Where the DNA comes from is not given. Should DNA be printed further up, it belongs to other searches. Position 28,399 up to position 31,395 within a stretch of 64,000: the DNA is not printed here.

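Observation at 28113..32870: Low-GC two-gene islet: PHP-nuclease::SMC-like ABC ATPase (Ppl-like) tightly coupled to a COG2865 Schlafen-like AlbA_2/HATPase_c_4 protein, a candidate undescribed defence module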

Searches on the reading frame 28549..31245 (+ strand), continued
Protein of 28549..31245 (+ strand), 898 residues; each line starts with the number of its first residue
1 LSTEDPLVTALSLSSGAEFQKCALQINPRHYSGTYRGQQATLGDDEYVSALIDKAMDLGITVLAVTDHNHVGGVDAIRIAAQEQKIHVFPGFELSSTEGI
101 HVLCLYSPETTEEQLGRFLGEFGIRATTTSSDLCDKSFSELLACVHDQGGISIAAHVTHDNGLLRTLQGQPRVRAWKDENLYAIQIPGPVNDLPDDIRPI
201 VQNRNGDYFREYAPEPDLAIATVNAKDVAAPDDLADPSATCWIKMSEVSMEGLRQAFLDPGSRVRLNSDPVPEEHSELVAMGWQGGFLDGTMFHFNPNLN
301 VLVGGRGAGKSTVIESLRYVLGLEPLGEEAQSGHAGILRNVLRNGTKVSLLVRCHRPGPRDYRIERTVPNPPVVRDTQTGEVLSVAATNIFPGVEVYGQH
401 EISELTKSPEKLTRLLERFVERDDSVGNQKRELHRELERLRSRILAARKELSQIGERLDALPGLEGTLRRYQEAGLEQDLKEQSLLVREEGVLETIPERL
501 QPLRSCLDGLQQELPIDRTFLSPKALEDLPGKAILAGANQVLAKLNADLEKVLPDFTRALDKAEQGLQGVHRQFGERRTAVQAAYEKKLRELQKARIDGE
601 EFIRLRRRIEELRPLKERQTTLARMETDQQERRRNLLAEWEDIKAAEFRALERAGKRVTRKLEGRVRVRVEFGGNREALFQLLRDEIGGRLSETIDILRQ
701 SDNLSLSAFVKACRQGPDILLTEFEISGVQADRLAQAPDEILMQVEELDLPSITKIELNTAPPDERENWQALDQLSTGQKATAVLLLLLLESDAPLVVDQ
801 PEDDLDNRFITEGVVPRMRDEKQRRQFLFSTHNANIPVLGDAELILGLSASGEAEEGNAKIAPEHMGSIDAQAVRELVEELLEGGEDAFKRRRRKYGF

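Call 79: search_protein_families(library=padloc, proteins=[L041:5014-7989:+, L041:3135-5024:+, L044:4742-7975:+, L064:2892-6227:+, L049:4963-7986:+, L025:7604-7990:+, L028:7546-8004:+, L058:2299-2742:+], max_evalue=1e-8)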
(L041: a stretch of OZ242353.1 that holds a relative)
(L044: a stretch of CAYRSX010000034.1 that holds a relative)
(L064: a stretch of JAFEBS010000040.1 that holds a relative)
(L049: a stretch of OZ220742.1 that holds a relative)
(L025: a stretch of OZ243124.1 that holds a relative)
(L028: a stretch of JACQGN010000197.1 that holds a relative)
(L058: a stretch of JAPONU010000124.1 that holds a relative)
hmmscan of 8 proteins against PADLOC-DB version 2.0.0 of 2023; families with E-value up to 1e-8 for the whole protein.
L041:5014-7989:+ (991 aa): 6 families
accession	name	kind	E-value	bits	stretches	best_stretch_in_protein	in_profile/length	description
PDLC02541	PglX|PglXI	-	0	1270.8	1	20-988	3-916/919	PglXI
PDLC03346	MTase_II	-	0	1052.6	2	311-988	356-1064/1068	Type II methyltransferase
PDLC03312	MTase_II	-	5.3e-73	244.4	3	423-686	986-1254/1344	Type II methyltransferase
PDLC03319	MTase_II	-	3e-11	40.8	1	542-695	270-424/503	Type II methyltransferase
PDLC03233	MTase_II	-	4.3e-11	40.1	0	526-598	453-525/731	Type II methyltransferase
PDLC03325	MTase_II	-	8.4e-10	35.9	0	551-637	277-359/426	Type II methyltransferase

L041:3135-5024:+ (629 aa): 1 family
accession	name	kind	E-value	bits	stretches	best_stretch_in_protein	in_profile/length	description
PDLC02394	pAgo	-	4.3e-09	32.7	1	32-220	58-242/1121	-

L044:4742-7975:+ (1077 aa): 10 families
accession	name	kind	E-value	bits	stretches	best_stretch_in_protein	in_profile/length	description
PDLC03346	MTase_II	-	0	2045.4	1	13-1077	1-1068/1068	Type II methyltransferase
PDLC02541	PglX|PglXI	-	0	1508.5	1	10-1075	3-918/919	PglXI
PDLC03312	MTase_II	-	2.8e-80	268.5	3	547-729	1055-1246/1344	Type II methyltransferase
PDLC03319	MTase_II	-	3.2e-19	67.1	1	607-747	282-423/503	Type II methyltransferase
PDLC03371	MTase_II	-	7.4e-12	43.4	0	189-230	189-230/260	Type II methyltransferase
PDLC03367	MTase_II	-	9.2e-12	42.1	0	565-714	286-445/633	Type II methyltransferase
PDLC03353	MTase_II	-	1.1e-09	36.2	0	190-231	188-229/260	Type II methyltransferase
PDLC03216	MTase_II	-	2.9e-09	34.4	0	191-230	194-233/364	Type II methyltransferase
PDLC02189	DUF1156_MTase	-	6.6e-09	32.5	0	486-645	420-575/944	-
PDLC03325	MTase_II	-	8e-09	32.7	0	612-696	288-367/426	Type II methyltransferase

L064:2892-6227:+ (1111 aa): 1 family
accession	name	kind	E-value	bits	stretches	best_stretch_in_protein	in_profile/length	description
PDLC03654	REase_III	-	1e-223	743.5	2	348-1098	376-1122/1154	Type III restriction enzyme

L049:4963-7986:+ (1007 aa): 6 families
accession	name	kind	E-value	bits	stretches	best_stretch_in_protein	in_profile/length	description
PDLC02541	PglX|PglXI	-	0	1084.8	1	40-1005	12-917/919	PglXI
PDLC03346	MTase_II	-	4.5e-263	873.6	2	329-1004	356-1064/1068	Type II methyltransferase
PDLC03312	MTase_II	-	7.8e-61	204.1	1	158-694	752-1247/1344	Type II methyltransferase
PDLC03319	MTase_II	-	1.3e-17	61.9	1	463-712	167-424/503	Type II methyltransferase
PDLC03367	MTase_II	-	6.3e-12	42.6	0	447-676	208-443/633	Type II methyltransferase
PDLC03371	MTase_II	-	2.6e-11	41.6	0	200-238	191-229/260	Type II methyltransferase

L025:7604-7990:+ (128 aa): 1 family
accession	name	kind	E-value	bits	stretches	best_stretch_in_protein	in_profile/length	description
PDLC04180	HEC-01A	-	1.5e-18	65.2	1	15-79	116-180/382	-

L028:7546-8004:+ (152 aa): 3 families
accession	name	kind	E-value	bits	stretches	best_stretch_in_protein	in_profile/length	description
PDLC04194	HEC-01B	-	1.6e-19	68.5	1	2-69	132-199/204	-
PDLC04197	HEC-01B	-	1.5e-10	39.1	1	3-67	128-189/192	-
PDLC04193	HEC-01B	-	1.6e-09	35.9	1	3-67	128-192/195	-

L058:2299-2742:+ (147 aa): 0 families

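Call 80: search_protein_families(library=pfam, proteins=[L041:3135-5024:+, L049:3111-5003:+, L044:4290-4745:+, L080:10671-11132:+, L072:5803-7035:+], max_evalue=0.001)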
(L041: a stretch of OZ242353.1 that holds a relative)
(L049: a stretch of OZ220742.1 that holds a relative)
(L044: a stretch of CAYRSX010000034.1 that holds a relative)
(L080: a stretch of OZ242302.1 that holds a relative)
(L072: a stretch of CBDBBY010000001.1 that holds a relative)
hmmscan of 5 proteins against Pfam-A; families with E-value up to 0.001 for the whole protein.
L041:3135-5024:+ (629 aa): 4 families
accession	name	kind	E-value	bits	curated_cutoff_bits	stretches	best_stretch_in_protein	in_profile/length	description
PF04326.19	SLFN_AlbA_2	-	7.8e-15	55.9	25.3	1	14-135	1-117/118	Schlafen, AlbA_2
PF13749.12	HATPase_c_4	-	5.7e-11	42.7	26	1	318-401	4-88/89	Putative ATP-dependent DNA helicase recG C-terminal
PF21247.3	Fic-like_C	-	2.3e-10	40.6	27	1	548-600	12-64/64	Filamentation induced by cAMP protein Fic-like, C-terminal domain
PF12802.13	MarR_2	-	0.00043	20.8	27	0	423-469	3-50/61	MarR family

L049:3111-5003:+ (630 aa): 3 families
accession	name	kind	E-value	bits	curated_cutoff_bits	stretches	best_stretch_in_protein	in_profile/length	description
PF04326.19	SLFN_AlbA_2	-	3.1e-13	50.7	25.3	1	14-135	1-117/118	Schlafen, AlbA_2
PF13749.12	HATPase_c_4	-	3.6e-10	40.1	26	1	320-401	6-88/89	Putative ATP-dependent DNA helicase recG C-terminal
PF21247.3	Fic-like_C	-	1.4e-09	38.2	27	1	549-601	12-64/64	Filamentation induced by cAMP protein Fic-like, C-terminal domain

L044:4290-4745:+ (151 aa): 1 family
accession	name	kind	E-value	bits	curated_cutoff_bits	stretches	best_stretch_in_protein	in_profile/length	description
PF05635.17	23S_rRNA_IVP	-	4.7e-35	120.5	33.8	1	8-112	1-105/106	23S rRNA-intervening sequence protein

L080:10671-11132:+ (153 aa): 1 family
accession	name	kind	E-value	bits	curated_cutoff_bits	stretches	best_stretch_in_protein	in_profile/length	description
PF04326.19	SLFN_AlbA_2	-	6.2e-17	62.7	25.3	1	15-99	1-84/118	Schlafen, AlbA_2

L072:5803-7035:+ (410 aa): 2 families
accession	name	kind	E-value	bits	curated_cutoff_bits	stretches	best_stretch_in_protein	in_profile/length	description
PF13749.12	HATPase_c_4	-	6.3e-23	81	26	1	316-403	1-89/89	Putative ATP-dependent DNA helicase recG C-terminal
PF04326.19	SLFN_AlbA_2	-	2.4e-17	64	25.3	1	14-129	1-117/118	Schlafen, AlbA_2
